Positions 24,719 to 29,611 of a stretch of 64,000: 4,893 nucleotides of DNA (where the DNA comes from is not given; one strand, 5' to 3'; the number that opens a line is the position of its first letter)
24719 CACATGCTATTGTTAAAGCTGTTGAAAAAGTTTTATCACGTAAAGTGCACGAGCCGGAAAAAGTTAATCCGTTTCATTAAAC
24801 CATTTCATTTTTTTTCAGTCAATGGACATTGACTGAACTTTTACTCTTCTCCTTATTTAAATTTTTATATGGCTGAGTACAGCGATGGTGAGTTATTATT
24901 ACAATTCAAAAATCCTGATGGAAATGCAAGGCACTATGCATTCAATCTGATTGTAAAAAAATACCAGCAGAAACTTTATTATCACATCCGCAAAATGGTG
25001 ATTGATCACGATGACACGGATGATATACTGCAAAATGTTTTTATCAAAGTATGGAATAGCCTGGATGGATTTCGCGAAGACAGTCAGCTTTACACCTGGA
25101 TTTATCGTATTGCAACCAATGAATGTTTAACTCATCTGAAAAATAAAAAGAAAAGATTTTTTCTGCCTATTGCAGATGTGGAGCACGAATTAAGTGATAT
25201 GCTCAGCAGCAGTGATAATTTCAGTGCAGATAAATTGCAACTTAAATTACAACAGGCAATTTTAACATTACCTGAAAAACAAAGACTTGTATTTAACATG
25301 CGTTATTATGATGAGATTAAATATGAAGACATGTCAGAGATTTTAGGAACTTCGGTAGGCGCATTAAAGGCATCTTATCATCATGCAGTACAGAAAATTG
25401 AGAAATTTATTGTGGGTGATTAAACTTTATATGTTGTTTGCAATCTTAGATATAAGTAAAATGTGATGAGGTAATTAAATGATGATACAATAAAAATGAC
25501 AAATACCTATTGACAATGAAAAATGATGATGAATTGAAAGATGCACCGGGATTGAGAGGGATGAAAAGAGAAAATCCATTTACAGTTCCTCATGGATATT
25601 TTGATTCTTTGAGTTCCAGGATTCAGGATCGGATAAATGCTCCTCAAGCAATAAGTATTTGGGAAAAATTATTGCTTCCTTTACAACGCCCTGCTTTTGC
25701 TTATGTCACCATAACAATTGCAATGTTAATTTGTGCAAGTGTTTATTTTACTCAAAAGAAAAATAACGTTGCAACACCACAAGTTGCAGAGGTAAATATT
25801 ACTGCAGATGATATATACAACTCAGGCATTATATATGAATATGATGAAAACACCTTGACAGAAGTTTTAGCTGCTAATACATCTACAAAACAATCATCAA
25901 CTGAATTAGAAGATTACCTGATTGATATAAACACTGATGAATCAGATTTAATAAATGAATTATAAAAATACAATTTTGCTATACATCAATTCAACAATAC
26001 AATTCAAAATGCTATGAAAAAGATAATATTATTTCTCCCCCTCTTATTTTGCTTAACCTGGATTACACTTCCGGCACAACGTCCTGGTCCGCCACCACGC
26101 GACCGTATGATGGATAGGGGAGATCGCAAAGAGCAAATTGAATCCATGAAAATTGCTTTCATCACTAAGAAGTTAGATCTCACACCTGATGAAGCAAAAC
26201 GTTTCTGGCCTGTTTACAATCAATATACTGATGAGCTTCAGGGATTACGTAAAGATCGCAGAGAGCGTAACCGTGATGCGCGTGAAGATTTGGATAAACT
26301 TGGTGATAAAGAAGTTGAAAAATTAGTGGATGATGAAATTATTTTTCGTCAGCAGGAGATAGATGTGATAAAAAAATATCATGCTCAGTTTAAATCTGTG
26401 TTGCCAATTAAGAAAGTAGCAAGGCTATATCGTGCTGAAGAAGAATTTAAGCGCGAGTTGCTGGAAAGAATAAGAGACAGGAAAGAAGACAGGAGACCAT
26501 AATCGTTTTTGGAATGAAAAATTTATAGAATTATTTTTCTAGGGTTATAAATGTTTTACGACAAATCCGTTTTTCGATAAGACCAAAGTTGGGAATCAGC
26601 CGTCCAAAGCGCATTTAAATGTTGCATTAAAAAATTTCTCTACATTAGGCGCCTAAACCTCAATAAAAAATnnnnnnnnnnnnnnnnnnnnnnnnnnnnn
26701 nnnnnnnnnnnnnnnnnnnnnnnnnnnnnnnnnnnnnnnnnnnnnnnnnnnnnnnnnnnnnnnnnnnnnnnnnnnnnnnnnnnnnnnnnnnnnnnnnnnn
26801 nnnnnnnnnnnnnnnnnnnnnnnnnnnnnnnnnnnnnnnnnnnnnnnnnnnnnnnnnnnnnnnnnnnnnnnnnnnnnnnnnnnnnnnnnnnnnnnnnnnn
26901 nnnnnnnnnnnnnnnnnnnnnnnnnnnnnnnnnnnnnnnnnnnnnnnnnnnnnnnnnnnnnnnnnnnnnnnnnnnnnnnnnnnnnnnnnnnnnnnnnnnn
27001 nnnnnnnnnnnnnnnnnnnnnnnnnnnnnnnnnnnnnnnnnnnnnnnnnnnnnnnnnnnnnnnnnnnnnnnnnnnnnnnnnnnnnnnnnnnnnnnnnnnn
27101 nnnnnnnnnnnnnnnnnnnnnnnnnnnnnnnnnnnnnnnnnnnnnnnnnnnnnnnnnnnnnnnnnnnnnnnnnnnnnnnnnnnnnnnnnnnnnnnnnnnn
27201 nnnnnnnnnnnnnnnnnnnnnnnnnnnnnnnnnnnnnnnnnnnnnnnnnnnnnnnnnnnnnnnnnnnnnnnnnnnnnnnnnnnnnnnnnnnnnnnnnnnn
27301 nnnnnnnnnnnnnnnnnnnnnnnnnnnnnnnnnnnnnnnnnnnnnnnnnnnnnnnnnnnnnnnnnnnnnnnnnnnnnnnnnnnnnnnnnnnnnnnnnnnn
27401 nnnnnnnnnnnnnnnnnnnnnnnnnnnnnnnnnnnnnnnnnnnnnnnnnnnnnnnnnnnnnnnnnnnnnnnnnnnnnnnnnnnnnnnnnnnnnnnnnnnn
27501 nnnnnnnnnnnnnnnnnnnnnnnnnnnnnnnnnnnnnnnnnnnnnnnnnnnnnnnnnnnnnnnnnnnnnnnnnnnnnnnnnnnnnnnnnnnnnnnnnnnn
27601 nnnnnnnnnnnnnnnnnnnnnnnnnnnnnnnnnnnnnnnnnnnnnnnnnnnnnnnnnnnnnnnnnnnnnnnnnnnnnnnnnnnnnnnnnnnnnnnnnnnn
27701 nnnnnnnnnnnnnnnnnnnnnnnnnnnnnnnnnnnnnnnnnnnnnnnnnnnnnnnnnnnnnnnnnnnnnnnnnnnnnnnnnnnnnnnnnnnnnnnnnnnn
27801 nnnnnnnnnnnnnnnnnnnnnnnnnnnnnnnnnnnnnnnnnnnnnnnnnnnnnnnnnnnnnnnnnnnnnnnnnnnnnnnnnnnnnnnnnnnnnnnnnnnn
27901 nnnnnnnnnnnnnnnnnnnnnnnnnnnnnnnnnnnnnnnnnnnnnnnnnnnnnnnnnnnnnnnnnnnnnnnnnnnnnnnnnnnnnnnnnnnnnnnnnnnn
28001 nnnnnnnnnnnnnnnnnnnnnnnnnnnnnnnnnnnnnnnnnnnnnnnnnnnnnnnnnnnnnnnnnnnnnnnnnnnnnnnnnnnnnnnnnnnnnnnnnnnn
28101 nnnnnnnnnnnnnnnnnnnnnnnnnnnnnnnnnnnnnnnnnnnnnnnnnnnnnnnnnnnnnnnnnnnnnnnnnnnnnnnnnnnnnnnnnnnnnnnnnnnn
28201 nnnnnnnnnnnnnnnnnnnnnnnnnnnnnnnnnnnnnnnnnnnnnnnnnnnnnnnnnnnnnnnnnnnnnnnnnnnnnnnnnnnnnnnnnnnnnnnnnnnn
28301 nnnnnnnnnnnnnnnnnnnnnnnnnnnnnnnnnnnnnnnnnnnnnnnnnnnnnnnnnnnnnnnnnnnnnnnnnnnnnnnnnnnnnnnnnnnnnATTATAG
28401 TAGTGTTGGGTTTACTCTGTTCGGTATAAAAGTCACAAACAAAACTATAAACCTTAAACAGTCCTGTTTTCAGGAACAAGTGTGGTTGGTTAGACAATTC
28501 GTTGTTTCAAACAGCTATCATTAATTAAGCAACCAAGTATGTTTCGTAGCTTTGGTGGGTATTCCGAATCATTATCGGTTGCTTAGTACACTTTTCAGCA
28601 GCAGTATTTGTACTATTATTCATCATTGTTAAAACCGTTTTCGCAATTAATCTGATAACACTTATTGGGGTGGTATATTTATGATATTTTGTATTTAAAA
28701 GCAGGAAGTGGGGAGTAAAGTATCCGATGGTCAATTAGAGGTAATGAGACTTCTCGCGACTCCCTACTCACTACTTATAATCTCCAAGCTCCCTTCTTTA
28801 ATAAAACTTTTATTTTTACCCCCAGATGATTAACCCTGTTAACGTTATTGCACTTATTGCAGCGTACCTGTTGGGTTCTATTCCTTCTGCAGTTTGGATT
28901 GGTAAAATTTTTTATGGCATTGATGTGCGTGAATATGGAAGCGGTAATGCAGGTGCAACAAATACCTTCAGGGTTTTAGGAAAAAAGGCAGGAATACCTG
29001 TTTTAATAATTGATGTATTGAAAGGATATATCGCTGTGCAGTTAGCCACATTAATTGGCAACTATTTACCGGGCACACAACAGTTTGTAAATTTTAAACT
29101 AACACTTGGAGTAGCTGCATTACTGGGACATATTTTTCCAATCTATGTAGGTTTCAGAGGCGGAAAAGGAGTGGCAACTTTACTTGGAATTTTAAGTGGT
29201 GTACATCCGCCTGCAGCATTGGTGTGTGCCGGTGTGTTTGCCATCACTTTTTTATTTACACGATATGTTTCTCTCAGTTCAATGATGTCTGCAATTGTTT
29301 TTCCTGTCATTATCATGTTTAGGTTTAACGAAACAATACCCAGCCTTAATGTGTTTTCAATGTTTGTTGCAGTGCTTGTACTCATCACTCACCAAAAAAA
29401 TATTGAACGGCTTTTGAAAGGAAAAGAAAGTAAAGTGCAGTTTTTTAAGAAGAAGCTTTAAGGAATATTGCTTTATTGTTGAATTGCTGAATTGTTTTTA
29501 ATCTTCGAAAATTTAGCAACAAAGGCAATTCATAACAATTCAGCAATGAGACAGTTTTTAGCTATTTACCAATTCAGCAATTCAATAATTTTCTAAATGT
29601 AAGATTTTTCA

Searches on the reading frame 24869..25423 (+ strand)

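Call 49: search_protein_families(library=pfam, proteins=[window:24869-25423:+], max_evalue=0.001)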
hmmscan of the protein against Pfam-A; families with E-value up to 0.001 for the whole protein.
window:24869-25423:+ (184 aa): 3 families
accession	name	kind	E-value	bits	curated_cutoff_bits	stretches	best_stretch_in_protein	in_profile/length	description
PF04542.20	Sigma70_r2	-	5e-16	58.7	24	1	29-95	2-70/71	Sigma-70 region 2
PF08281.18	Sigma70_r4_2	-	1.7e-13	50.4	25.7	1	125-177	2-54/54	Sigma-70, region 4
PF04545.22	Sigma70_r4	-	1.3e-06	28.3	24.1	1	130-177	1-48/50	Sigma-70, region 4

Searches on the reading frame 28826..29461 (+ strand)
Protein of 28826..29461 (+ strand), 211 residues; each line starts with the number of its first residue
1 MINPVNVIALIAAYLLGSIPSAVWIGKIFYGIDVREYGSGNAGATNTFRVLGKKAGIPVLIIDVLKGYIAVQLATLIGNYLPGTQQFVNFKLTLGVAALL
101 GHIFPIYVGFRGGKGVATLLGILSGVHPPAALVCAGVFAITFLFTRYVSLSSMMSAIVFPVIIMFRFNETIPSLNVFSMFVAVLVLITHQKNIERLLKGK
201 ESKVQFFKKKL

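Call 49: search_protein_families(library=pfam, proteins=[window:28826-29461:+], max_evalue=0.001)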
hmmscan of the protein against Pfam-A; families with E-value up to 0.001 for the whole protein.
window:28826-29461:+ (211 aa): 1 family
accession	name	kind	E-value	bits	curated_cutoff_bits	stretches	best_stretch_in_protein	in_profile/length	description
PF02660.20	G3P_acyltransf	-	2.4e-58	197.3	24.1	1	12-196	1-164/164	Glycerol-3-phosphate acyltransferase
